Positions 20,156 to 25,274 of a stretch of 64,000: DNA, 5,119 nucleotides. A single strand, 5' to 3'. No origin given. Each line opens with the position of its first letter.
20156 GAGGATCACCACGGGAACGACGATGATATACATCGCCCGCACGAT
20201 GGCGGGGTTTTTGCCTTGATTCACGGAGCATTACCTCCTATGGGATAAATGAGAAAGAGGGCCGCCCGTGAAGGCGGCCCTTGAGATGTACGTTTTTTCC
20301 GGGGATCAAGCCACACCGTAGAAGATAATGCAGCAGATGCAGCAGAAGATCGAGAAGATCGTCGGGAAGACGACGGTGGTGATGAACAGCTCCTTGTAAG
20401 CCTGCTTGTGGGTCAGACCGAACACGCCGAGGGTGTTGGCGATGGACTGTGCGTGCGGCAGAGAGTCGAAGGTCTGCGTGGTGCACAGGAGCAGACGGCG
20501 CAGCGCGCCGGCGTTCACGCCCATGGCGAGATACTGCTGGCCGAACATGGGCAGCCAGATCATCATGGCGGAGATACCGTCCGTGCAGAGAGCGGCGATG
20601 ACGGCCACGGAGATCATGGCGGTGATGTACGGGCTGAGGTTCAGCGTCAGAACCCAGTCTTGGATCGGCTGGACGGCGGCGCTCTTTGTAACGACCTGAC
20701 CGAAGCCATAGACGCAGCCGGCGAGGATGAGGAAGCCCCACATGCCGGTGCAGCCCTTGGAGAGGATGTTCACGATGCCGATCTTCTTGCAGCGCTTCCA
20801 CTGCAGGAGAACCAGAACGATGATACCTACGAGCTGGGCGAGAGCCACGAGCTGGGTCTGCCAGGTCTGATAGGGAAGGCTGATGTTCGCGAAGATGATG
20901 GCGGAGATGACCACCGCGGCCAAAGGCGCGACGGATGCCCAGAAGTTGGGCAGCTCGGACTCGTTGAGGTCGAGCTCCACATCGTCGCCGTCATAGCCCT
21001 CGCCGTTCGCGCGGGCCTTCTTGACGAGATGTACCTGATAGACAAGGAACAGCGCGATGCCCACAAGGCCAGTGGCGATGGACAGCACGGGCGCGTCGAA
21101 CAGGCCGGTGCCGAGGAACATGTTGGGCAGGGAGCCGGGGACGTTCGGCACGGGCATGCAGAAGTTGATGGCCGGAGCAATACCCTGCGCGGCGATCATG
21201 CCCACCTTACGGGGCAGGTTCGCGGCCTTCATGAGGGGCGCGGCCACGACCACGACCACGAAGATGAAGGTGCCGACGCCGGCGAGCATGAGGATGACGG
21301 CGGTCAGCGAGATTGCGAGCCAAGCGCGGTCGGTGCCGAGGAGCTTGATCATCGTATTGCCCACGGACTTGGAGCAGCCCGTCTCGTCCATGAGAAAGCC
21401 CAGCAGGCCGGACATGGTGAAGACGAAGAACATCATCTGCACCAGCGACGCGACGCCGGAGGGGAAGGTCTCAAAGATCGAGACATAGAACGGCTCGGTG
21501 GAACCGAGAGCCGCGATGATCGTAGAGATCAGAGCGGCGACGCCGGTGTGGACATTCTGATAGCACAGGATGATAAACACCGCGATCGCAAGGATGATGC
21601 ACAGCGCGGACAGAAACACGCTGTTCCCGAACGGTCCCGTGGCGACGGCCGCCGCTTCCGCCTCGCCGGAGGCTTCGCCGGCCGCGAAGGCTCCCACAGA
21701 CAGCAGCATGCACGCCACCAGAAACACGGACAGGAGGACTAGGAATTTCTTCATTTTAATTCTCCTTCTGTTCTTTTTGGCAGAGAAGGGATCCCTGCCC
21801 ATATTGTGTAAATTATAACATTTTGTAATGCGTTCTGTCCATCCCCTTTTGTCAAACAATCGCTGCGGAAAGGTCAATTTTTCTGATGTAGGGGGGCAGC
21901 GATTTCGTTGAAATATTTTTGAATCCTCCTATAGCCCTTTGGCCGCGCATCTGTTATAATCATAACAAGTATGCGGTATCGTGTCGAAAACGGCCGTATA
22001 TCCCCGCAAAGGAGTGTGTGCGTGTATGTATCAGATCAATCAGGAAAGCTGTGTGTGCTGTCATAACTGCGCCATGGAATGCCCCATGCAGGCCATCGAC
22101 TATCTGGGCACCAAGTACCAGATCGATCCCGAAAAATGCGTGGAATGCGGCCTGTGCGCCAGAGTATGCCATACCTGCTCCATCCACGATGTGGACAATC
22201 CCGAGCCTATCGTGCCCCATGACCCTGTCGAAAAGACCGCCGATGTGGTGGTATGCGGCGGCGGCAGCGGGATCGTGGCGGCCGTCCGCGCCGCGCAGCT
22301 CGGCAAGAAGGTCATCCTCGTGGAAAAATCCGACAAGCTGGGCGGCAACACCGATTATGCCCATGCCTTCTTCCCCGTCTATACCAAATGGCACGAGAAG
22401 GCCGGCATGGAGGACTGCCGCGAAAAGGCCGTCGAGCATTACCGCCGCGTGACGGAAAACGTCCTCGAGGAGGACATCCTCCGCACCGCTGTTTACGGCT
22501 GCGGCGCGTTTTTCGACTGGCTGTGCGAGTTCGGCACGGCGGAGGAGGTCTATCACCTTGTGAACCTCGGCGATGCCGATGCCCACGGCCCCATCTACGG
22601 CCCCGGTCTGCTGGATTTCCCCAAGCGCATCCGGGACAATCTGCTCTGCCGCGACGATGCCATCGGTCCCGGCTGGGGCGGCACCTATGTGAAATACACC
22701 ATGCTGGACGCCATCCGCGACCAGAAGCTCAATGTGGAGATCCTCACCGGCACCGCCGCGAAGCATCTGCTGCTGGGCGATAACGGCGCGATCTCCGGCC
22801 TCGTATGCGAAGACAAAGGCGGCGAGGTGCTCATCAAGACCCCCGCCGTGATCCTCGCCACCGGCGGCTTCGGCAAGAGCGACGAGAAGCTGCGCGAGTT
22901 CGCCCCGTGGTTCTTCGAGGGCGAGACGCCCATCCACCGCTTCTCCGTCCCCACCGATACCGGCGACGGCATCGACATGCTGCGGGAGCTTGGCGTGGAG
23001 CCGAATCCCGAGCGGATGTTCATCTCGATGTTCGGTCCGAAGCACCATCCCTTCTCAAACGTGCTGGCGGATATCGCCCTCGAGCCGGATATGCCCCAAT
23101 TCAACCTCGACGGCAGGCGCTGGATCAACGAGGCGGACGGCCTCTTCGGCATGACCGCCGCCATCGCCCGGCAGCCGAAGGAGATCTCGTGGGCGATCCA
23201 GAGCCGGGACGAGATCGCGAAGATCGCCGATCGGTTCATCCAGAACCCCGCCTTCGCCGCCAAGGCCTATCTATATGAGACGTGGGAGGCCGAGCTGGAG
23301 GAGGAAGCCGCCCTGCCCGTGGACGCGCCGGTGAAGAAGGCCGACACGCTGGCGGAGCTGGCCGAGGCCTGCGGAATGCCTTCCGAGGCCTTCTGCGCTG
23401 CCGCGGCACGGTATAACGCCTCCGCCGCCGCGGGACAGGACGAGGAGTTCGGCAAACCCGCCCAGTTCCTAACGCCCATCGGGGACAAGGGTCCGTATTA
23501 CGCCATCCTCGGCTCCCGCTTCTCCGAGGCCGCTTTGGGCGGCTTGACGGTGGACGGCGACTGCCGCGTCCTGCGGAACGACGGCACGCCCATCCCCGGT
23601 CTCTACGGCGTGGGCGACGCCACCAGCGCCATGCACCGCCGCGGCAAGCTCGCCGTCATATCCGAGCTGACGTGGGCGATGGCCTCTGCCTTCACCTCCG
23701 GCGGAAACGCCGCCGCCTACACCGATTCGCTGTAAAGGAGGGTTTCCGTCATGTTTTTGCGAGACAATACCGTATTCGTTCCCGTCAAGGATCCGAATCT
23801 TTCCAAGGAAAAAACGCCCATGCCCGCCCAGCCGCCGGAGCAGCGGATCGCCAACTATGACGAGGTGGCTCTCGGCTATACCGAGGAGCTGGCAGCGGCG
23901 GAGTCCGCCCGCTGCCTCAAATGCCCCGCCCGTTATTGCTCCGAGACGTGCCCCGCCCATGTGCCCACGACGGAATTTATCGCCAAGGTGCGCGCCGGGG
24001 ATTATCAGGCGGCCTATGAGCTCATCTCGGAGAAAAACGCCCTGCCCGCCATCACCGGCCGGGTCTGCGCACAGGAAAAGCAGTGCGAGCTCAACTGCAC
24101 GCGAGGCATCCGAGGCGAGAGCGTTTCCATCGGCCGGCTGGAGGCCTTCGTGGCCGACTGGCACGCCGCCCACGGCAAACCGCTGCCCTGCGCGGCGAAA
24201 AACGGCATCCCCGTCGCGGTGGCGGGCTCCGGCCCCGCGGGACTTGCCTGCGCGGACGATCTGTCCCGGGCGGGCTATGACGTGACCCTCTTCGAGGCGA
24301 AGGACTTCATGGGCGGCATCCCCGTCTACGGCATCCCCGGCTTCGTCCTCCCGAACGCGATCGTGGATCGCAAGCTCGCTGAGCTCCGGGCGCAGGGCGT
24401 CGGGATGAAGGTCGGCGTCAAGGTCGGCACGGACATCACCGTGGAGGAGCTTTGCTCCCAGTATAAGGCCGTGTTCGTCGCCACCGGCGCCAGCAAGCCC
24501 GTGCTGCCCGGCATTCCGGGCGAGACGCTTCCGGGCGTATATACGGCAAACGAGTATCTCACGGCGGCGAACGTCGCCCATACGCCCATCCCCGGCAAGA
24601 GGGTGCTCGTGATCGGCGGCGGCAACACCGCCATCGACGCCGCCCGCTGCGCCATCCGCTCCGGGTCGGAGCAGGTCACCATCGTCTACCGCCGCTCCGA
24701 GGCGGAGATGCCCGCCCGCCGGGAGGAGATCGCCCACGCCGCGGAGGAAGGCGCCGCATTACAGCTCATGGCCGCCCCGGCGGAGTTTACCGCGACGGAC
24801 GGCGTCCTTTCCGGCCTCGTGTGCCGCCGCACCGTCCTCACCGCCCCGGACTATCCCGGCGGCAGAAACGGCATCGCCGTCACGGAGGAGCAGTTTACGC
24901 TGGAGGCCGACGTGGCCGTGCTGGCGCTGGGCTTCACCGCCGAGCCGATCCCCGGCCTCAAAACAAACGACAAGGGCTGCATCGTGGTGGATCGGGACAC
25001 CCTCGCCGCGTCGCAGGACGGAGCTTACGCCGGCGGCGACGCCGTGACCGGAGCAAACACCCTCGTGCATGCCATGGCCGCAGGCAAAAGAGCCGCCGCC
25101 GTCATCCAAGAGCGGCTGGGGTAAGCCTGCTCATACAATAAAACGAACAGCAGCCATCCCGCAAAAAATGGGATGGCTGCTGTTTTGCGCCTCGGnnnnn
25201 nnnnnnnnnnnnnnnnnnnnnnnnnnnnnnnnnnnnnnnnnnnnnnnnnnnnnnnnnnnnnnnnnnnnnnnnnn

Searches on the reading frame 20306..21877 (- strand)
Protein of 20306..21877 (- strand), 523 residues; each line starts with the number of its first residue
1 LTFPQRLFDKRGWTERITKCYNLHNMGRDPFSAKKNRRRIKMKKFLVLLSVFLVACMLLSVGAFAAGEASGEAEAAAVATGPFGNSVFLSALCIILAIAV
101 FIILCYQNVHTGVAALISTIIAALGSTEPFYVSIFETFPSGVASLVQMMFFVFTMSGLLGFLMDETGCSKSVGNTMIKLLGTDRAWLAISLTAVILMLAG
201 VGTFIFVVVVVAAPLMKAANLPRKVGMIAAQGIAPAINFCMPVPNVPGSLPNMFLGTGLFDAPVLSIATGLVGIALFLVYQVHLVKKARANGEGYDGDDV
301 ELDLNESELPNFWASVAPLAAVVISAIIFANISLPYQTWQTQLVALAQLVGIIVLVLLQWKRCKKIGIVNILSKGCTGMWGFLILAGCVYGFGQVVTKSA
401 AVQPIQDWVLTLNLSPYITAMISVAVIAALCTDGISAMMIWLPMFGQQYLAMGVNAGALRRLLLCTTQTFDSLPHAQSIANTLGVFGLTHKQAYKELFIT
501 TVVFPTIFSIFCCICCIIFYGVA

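Call 44: search_protein_families(library=pfam, proteins=[window:20306-21877:-], max_evalue=0.00001)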
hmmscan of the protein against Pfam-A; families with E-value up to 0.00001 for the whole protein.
window:20306-21877:- (523 aa): 1 family
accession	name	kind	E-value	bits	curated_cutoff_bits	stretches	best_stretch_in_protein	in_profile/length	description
PF02447.22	GntP_permease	-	5e-10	39.1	22.5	1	92-439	4-361/440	GntP family permease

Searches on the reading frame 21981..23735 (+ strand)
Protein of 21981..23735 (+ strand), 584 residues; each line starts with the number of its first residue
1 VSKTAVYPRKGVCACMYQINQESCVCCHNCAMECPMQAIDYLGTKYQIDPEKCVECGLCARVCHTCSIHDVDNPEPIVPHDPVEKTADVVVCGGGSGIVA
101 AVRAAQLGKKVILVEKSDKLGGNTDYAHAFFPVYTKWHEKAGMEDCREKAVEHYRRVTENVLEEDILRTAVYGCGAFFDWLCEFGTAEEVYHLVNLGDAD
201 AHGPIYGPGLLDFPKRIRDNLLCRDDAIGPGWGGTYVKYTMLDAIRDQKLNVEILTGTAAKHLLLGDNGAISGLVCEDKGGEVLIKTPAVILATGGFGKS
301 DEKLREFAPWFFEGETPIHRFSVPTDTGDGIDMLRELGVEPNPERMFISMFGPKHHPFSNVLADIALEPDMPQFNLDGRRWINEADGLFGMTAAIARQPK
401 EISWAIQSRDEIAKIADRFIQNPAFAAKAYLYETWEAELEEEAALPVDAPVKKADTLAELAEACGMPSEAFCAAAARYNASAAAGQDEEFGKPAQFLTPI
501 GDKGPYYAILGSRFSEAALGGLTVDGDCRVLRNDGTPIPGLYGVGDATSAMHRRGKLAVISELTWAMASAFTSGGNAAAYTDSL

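Call 45: search_protein_families(library=pfam, proteins=[window:21981-23735:+], max_evalue=0.00001)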
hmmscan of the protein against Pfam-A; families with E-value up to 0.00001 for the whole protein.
window:21981-23735:+ (584 aa): 4 families
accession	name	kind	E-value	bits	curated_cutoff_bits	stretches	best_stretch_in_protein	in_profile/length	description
PF00890.30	FAD_binding_2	-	2.1e-40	139.6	20.4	1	88-553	1-405/414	FAD binding domain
PF12831.13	FAD_oxidored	-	3.2e-12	46.9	27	1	88-140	1-53/416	FAD dependent oxidoreductase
PF00037.32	Fer4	-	5.6e-08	32.7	21.1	0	46-63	1-18/24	4Fe-4S binding domain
PF01266.30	DAO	-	1e-07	32.3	27.9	0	88-154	1-71/353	FAD dependent oxidoreductase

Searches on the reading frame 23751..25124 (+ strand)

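Call 45: search_protein_families(library=pfam, proteins=[window:23751-25124:+], max_evalue=0.00001)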
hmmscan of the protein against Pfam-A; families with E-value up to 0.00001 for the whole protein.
window:23751-25124:+ (457 aa): 8 families
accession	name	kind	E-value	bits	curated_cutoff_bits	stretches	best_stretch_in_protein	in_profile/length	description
PF14691.11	Fer4_20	-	8.6e-36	122.6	25.8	1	32-141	1-111/113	Dihydroprymidine dehydrogenase domain II, 4Fe-4S cluster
PF07992.20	Pyr_redox_2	-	4.3e-29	102.3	26.1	1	155-445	3-291/291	Pyridine nucleotide-disulphide oxidoreductase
PF13738.12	Pyr_redox_3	-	2.7e-13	50.3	30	1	238-319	125-200/305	Pyridine nucleotide-disulphide oxidoreductase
PF00070.33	Pyr_redox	-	1.3e-09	38.9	22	0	284-331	1-46/82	Pyridine nucleotide-disulphide oxidoreductase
PF12831.13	FAD_oxidored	-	5.6e-07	29.6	27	0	155-203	2-50/416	FAD dependent oxidoreductase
PF13450.12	NAD_binding_8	-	6.6e-07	30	21.9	1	157-189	1-33/68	NAD(P)-binding Rossmann-like domain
PF01266.30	DAO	-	1.6e-06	28.4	27.9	0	155-188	2-35/353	FAD dependent oxidoreductase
PF01593.30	Amino_oxidase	-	9e-06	25.7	19.8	0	163-189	2-28/443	Flavin containing amine oxidoreductase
